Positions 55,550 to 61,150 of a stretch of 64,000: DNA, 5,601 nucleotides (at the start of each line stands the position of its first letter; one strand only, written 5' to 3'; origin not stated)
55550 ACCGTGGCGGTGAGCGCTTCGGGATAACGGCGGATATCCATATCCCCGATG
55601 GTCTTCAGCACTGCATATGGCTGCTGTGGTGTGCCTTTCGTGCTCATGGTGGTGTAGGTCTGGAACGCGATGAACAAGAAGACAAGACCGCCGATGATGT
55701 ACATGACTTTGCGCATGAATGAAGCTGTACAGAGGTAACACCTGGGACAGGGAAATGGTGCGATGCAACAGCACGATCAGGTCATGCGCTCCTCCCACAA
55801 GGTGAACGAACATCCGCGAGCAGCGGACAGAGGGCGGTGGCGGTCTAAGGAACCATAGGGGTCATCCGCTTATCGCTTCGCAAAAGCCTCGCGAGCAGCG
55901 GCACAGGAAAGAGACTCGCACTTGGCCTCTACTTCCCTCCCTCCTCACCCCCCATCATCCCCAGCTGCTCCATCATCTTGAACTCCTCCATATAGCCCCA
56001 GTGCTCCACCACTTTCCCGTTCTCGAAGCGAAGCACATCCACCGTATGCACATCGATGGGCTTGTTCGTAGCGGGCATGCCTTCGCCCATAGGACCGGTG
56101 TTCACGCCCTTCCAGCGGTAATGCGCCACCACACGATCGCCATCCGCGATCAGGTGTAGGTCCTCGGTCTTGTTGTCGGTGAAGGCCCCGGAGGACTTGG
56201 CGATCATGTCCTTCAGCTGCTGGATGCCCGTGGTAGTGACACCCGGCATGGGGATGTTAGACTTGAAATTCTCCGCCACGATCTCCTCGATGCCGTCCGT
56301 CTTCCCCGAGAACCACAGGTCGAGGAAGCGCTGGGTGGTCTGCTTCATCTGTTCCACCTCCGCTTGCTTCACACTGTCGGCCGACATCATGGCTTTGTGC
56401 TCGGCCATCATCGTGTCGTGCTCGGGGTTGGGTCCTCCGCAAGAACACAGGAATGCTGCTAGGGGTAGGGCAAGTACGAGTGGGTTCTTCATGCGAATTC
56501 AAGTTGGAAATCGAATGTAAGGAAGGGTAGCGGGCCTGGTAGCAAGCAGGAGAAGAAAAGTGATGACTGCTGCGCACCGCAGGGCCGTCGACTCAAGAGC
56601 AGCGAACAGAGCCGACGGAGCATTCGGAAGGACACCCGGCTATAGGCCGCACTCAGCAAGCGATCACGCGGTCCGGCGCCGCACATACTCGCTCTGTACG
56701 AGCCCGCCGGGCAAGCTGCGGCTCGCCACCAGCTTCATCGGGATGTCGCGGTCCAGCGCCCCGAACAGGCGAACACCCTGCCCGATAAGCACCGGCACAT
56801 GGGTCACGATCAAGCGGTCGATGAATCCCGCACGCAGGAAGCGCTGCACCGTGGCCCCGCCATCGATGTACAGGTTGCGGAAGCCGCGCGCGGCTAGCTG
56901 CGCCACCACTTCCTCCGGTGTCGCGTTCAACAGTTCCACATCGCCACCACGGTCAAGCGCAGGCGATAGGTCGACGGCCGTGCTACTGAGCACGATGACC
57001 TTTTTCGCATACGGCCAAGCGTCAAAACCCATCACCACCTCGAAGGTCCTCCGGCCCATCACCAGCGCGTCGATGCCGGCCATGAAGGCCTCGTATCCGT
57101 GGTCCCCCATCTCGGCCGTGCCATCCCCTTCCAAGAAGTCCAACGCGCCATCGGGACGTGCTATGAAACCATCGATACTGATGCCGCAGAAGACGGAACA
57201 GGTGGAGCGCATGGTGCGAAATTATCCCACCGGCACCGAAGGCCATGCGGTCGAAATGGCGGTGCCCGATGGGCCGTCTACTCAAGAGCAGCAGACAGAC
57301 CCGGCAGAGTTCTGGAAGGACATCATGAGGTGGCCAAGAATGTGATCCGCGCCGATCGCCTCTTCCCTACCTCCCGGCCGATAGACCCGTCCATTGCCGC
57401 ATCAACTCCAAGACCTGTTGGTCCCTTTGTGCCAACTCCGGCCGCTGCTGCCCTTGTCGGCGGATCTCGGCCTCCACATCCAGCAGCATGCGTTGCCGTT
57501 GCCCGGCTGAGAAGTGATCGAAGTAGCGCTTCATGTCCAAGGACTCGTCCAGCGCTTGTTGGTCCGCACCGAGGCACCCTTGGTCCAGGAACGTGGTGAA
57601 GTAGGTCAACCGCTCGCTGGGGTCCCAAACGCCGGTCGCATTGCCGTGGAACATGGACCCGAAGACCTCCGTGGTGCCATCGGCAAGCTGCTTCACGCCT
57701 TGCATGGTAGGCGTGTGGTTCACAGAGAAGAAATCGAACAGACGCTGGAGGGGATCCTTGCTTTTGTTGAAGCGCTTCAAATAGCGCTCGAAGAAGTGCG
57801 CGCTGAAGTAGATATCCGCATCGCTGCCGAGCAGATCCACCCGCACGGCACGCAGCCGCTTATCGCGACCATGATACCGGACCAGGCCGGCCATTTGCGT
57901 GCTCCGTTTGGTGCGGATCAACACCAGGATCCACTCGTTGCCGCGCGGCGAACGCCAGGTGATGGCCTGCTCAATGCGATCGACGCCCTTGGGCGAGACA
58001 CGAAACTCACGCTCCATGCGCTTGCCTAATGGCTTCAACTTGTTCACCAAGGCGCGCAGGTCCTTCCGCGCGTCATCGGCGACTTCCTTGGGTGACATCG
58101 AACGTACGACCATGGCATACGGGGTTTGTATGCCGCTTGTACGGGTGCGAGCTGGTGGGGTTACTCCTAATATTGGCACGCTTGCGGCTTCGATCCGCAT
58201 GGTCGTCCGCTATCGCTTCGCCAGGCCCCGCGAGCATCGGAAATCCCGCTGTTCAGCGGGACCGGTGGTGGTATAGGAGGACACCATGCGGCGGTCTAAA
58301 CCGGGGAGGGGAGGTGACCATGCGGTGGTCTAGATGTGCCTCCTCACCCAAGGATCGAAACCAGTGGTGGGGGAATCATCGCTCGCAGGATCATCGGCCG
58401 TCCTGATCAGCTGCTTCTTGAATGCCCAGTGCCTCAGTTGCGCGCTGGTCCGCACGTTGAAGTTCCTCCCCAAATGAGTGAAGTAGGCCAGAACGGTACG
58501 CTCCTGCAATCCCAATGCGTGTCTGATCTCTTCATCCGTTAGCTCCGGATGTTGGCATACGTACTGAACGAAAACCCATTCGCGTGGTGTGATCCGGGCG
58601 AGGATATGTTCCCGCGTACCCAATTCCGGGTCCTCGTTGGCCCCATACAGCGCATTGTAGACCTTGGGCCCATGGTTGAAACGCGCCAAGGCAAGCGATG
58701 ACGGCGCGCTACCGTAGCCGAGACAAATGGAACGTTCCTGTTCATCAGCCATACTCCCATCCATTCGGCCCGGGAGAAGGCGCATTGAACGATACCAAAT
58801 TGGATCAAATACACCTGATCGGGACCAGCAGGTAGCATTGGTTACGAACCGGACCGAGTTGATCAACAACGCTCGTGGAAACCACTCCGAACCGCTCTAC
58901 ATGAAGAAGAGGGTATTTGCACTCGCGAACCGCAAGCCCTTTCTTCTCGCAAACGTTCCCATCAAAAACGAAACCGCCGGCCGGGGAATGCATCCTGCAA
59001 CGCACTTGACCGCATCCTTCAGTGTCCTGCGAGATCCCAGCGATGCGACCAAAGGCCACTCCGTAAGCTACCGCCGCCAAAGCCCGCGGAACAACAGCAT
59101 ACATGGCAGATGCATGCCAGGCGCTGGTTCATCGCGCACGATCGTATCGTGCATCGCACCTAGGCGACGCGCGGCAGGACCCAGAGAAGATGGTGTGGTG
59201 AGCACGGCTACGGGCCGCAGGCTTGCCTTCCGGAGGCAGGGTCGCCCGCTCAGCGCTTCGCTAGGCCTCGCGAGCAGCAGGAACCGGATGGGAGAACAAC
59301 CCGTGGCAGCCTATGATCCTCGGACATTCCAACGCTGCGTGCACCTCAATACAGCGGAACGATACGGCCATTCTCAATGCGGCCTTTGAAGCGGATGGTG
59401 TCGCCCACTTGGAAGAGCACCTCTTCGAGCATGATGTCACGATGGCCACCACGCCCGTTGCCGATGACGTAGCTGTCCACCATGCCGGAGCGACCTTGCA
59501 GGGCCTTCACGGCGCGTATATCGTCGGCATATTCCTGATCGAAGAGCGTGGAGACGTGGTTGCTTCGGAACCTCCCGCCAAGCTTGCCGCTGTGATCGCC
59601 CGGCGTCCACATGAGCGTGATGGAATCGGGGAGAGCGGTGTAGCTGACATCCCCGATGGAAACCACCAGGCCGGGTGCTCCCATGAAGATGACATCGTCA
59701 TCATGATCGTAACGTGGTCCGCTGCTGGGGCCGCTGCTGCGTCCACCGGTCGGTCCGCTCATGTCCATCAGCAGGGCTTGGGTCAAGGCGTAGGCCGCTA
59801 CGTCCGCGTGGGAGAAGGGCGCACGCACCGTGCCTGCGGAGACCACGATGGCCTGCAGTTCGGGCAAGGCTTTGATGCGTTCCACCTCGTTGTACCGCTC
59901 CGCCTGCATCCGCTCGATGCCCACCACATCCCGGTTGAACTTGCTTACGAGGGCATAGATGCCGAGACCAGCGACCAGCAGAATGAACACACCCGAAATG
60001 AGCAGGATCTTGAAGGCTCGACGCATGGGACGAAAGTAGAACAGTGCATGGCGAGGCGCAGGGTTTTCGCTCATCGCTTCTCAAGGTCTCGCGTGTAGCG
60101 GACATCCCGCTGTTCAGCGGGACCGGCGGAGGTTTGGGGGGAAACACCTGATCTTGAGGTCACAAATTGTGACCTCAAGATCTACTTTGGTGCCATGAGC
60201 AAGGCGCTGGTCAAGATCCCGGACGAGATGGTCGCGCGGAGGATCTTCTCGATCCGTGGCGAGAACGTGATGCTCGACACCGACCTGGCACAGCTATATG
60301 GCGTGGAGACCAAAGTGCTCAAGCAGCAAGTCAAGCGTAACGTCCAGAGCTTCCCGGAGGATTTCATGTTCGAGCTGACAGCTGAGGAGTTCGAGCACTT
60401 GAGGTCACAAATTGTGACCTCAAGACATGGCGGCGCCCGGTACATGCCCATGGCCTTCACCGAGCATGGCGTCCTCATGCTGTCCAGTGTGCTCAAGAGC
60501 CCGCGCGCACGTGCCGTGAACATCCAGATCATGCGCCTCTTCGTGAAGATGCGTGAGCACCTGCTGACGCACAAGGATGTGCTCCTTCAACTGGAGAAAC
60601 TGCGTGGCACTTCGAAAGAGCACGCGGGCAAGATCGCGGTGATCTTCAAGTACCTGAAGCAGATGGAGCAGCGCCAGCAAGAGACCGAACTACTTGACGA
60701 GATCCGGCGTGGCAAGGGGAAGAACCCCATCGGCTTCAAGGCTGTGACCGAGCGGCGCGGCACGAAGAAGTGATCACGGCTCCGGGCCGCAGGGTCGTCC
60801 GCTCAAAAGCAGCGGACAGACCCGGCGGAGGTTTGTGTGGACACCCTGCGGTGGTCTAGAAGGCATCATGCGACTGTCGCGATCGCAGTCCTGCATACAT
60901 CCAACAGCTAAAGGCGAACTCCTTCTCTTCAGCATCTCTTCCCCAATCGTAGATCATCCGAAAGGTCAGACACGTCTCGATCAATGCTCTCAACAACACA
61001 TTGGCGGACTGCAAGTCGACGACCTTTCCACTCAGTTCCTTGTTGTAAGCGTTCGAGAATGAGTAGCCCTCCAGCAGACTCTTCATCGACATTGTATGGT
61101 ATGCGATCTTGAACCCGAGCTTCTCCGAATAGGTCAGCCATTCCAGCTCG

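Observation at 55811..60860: Seven co-oriented copies of a structured 70-140-nt repeat partition 5 kb into six single-gene units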

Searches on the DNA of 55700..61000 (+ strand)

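Call 59: search_rna_families(source=window, start=55700, end=61000, threshold=evalue, max_evalue=10)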
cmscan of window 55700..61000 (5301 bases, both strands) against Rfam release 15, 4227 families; matches with E-value up to 10: 5.
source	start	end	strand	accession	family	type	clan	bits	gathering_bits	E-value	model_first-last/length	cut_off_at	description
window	56189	56296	+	RF02718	sca_ncR14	Gene; snRNA; snoRNA; scaRNA;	-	18.6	62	1.5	1-131/131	no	Small Cajal body specific RNA ncR14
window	57073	57271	+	RF01970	RMST_9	Gene; lncRNA;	-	18.5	65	4.2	1-193/193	no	Rhabdomyosarcoma 2 associated transcript conserved region 9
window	60150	60182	-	RF04185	MIR2118_2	Gene; miRNA;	-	18.5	120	6.7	1-106/106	no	MIR2118_2 microRNA precursor family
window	58653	58700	+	RF00239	mir-124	Gene; miRNA;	-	17.1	49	5.6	14-59/72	no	mir-124 microRNA precursor family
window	56361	56439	+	RF01497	ALIL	Cis-reg;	-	14.5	50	2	1-117/117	no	ALIL pseudoknot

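Call 62: build_rna_model(alignment_id=A6, structure=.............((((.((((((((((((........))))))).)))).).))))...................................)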
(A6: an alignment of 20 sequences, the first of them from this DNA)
Model R1 built from alignment A6 (20 sequences, 92 columns); structure: as given.
model positions 88; base pairs 16; branch points 0; effective number of sequences 5.46; information 0.647 bits per position. Calibrated on 0.2 Mb of random sequence (short: E-values are rough).
structure used (alignment columns):
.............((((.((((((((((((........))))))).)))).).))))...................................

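Call 63: search_with_rna_model(model_id=R1, sources=[window, L001, L002, L003, L004, L005, L007, L008, L009, L010, L011, L012, L013, L014, L015, L017, L018, L019, L020, L022, L023, L024, L026, L027, L028, L029, L030, L031, L033, L034, L035, L036, L037, L040, L043], max_evalue=0.01, make_alignment=true)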
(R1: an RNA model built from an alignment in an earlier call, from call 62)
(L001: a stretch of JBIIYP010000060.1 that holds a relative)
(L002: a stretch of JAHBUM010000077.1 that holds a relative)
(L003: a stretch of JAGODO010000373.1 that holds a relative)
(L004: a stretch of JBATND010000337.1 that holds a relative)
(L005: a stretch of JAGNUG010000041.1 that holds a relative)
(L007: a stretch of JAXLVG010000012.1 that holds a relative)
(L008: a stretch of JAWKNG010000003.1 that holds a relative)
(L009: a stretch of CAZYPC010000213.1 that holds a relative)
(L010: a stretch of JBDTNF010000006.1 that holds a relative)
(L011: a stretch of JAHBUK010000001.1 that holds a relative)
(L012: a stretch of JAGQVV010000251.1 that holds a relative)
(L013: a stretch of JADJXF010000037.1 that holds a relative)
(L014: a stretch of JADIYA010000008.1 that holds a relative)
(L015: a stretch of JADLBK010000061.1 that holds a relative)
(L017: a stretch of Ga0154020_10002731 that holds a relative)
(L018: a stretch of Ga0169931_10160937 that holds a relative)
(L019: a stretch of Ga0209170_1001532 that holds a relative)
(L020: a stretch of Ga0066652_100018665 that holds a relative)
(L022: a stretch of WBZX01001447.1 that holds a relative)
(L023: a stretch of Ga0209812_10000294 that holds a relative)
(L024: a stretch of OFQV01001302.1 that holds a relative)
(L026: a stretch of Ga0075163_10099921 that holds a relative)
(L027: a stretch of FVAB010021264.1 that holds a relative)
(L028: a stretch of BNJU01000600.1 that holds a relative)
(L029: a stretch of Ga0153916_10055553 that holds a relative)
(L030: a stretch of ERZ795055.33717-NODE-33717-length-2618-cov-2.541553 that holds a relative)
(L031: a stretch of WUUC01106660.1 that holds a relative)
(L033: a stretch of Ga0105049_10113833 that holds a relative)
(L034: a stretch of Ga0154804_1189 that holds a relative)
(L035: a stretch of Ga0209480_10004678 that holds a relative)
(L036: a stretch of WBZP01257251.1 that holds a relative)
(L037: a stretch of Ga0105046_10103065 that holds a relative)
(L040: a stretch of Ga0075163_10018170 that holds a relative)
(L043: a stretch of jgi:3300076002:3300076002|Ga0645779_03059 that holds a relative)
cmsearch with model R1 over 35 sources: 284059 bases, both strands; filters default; matches with E-value up to 0.01: 82.
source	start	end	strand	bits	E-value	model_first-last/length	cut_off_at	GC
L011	1772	1859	+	109.8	6.1e-28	1-88/88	no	0.67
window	60774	60861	+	106.3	5.7e-27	1-88/88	no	0.66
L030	647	734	-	105.2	1.2e-26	1-88/88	no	0.67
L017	8818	8901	+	92.3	4.9e-23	1-88/88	no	0.64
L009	3479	3565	-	87.1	1.4e-21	1-88/88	no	0.64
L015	4673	4756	+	86.7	1.7e-21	1-88/88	no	0.71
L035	306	393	+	85.6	3.5e-21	1-88/88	no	0.55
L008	1649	1733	+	83.8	1.1e-20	1-88/88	no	0.67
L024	310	448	+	82.5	2.5e-20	1-88/88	no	0.68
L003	2496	2600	-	81.9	3.9e-20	1-88/88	no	0.68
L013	1708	1812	-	75.8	2e-18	1-88/88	no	0.67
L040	4036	4123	+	74.8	3.8e-18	1-88/88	no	0.6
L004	4529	4616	+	74.4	4.7e-18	1-88/88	no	0.61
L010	3260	3361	-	73.4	9.3e-18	1-88/88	no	0.64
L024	1062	1184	+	73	1.2e-17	1-88/88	no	0.69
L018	982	1069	-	72.6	1.5e-17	1-88/88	no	0.6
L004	1380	1466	+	70.8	4.7e-17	1-88/88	no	0.62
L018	746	831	-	70.7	5.3e-17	1-88/88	no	0.58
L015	3748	3836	+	70.4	6.1e-17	1-88/88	no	0.66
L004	5189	5291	+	69.9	8.7e-17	1-88/88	no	0.72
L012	6270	6355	-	68.9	1.6e-16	1-88/88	no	0.62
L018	25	125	-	66.4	8.2e-16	1-88/88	no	0.67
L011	2527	2612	+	64.3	3.2e-15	1-88/88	no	0.58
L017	9447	9532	+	63.6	5.1e-15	1-88/88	no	0.58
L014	528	630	-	63.2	6.5e-15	1-88/88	no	0.68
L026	1184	1289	+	62.6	9.5e-15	1-88/88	no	0.64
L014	1779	1899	-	62.3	1.2e-14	1-88/88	no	0.64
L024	1899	2037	+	61.9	1.5e-14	1-88/88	no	0.63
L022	3509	3593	-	60.3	4.2e-14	1-88/88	no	0.56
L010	5560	5641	-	59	9.5e-14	1-88/88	no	0.59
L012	4423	4510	-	58.6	1.3e-13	1-88/88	no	0.6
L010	3928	4044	-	56.1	6.4e-13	1-88/88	no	0.63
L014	1168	1268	-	54.2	2.1e-12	1-88/88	no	0.68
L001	3598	3686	-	53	4.7e-12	1-88/88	no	0.63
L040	5640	5727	+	52.7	5.7e-12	1-88/88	no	0.59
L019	1888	1964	+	51.6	1.1e-11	1-88/88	no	0.68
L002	1363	1436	-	51.6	1.2e-11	1-88/88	no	0.7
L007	3550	3674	+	50.9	1.8e-11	1-88/88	no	0.71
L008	4944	5025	+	50.8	1.9e-11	1-88/88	no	0.62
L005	7488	7566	+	50.5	2.3e-11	1-88/88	no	0.58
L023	2034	2134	-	50.1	3.1e-11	1-88/88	no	0.68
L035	4228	4317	+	49.6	4.3e-11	1-88/88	no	0.59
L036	969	1024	-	49.2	5.3e-11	31-88/88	5'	0.66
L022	4762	4817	-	46.6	2.9e-10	1-88/88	no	0.61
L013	1088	1172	-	46.5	3e-10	1-88/88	no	0.66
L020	1692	1778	+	45.3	6.7e-10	1-88/88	no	0.66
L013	2357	2459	-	45.2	7.2e-10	1-88/88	no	0.66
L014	4226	4354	-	44.6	1.1e-09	1-88/88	no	0.63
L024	1515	1598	+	43.6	1.9e-09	1-88/88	no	0.64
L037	3561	3622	-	43.1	2.7e-09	1-88/88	no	0.66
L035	7284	7385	+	42.8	3.2e-09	1-88/88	no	0.71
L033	2333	2394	+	42.2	4.8e-09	1-88/88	no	0.68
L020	328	396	+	41.6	7e-09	1-88/88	no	0.65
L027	969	1060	+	39.7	2.4e-08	1-88/88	no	0.61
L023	979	1065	-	38.2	6.5e-08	1-88/88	no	0.59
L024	3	126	+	38.1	6.7e-08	1-88/88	no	0.65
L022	8620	8703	-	37.6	9.5e-08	1-88/88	no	0.58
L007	2610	2679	+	36.8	1.5e-07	1-88/88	no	0.71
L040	6611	6678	+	34.7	6.2e-07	1-88/88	no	0.72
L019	5985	6061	+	31.7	4.3e-06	1-88/88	no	0.6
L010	6036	6106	-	31.5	4.7e-06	1-88/88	no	0.59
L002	911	1030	-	29.1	2.2e-05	1-88/88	no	0.68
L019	1522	1566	+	28.8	2.7e-05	1-88/88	no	0.56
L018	1593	1641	-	28.2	3.9e-05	14-62/88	no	0.59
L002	5168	5272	-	27.5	6.3e-05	1-88/88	no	0.66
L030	536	617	-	25.8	0.00019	1-88/88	no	0.57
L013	1029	1082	-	25.6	0.00022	1-88/88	no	0.63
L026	1790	1841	+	25.5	0.00022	1-88/88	no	0.62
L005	4758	4859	+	24.9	0.00034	1-88/88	no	0.63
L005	3908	3985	+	23.2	0.001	1-88/88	no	0.6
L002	3573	3726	-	23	0.0012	1-88/88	no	0.68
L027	1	33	+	22.2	0.0019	57-88/88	5'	0.52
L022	7655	7732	-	20.7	0.0049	1-88/88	no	0.56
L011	3213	3261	+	20.5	0.0057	1-88/88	no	0.49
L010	1689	1786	-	20.4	0.0061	1-88/88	no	0.56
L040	6453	6504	+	20.2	0.0068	1-88/88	no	0.67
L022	3600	3643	-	20.1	0.0073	1-88/88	no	0.57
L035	8075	8191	+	20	0.0079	1-88/88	no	0.68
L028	977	1016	+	19.8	0.009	1-88/88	no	0.65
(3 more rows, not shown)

Alignment A7: 82 matches aligned to the model, 185 columns, each read 5' to 3' on its own strand. Consensus structure (alignment columns), stored with it:
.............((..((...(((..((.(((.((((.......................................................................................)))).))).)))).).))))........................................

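Call 83: search_with_rna_model(model_id=R1, sources=[L046, L047, L048, L049, L050], max_evalue=1)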
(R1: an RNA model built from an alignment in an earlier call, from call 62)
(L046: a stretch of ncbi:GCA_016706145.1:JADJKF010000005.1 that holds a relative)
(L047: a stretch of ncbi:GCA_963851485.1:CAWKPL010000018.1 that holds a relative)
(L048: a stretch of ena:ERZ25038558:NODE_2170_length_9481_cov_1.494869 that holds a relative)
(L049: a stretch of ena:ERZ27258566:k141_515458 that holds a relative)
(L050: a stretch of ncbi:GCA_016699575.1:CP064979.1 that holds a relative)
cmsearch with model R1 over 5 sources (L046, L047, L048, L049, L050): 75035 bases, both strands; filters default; matches with E-value up to 1: 16.
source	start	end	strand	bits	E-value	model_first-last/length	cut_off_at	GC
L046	10775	10853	-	38.2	1.7e-08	1-88/88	no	0.7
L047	8061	8139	-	38.2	1.7e-08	1-88/88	no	0.7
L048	8937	9015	-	38.2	1.7e-08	1-88/88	no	0.7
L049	5175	5253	-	38.2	1.7e-08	1-88/88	no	0.7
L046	9128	9205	-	38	2e-08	1-88/88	no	0.67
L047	6414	6491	-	38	2e-08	1-88/88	no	0.67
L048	7290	7367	-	38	2e-08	1-88/88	no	0.67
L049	3528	3605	-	38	2e-08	1-88/88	no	0.67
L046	13880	13950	-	17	0.014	1-88/88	no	0.65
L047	11167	11237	-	17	0.014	1-88/88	no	0.65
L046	9719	9784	-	14.9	0.056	1-88/88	no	0.5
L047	7005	7070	-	14.9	0.056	1-88/88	no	0.5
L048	7881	7946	-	14.9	0.056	1-88/88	no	0.5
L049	4119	4184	-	14.9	0.056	1-88/88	no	0.5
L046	13439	13522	-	10.9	0.74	1-88/88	no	0.46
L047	10725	10808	-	10.9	0.74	1-88/88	no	0.46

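Call 87: search_with_rna_model(model_id=R1, sources=[L051, L052, L053], max_evalue=1)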
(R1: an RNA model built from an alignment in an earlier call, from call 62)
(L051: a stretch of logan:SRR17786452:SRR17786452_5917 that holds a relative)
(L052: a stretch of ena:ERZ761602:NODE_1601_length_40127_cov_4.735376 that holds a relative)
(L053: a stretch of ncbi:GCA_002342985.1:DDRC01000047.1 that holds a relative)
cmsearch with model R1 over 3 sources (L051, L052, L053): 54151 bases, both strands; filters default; matches with E-value up to 1: 27.
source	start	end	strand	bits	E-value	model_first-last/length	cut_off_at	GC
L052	9003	9088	-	93.5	4.1e-24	1-88/88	no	0.66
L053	4376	4461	-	93.5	4.1e-24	1-88/88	no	0.66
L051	4266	4368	-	77.9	9.5e-20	1-88/88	no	0.67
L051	2832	2915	-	68.4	4.3e-17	1-88/88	no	0.65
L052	15913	15998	-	52.8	9.8e-13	1-88/88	no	0.64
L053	11286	11371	-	52.8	9.8e-13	1-88/88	no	0.64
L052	10801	10885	-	52.5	1.2e-12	1-88/88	no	0.71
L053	6174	6258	-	52.5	1.2e-12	1-88/88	no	0.71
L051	6323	6469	-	49.4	9.2e-12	1-88/88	no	0.62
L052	9788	9930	-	41.9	1.1e-09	1-88/88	no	0.71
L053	5161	5303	-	41.9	1.1e-09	1-88/88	no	0.71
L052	13101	13203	-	34.6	1.2e-07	1-88/88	no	0.7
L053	8474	8576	-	34.6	1.2e-07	1-88/88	no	0.7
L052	6762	6825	-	29.3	3.7e-06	1-88/88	no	0.5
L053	2135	2198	-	29.3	3.7e-06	1-88/88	no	0.5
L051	2961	3042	-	28.9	4.9e-06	1-88/88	no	0.61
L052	11536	11622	-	24.1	0.0001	1-88/88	no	0.67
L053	6909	6995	-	24.1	0.0001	1-88/88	no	0.67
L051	2771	2823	-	23.7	0.00014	1-88/88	no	0.64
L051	6136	6217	-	20.5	0.0011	1-88/88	no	0.55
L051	8829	8883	-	15.3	0.031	1-88/88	no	0.53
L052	9486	9608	-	13.1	0.13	1-88/88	no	0.57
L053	4859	4981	-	13.1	0.13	1-88/88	no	0.57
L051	14674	14723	+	12.7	0.16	1-88/88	no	0.62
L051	4372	4407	+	11.5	0.37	14-58/88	no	0.58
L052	18306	18379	-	10.1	0.9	1-88/88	no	0.62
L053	13679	13752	-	10.1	0.9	1-88/88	no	0.62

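Call 91: search_dna_similar(query=window:60774-60861:+, collection=plasmids, mode=distant, max_evalue=0.001)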
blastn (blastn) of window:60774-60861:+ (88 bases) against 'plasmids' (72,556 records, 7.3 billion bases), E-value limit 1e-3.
No match.

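Call 92: search_dna_similar(query=window:60774-60861:+, collection=phages, mode=distant, max_evalue=0.001)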
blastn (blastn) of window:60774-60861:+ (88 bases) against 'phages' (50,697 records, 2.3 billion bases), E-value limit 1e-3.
No match.

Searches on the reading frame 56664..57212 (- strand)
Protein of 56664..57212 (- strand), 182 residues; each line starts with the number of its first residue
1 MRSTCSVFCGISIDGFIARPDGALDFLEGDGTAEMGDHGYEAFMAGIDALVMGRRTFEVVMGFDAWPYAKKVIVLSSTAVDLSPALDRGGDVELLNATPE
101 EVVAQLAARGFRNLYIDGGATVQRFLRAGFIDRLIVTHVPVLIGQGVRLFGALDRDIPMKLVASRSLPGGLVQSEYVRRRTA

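Call 10: search_protein_families(library=pfam, proteins=[window:56664-57212:-], max_evalue=0.01)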
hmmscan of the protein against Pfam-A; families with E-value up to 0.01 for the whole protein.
window:56664-57212:- (182 aa): 2 families
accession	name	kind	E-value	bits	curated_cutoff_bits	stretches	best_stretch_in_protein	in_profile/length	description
PF01872.23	RibD_C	-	1.8e-17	64.2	24.1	1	8-171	6-195/197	RibD C-terminal domain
PF00186.24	DHFR_1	-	0.0025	18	25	1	49-140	39-117/159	Dihydrofolate reductase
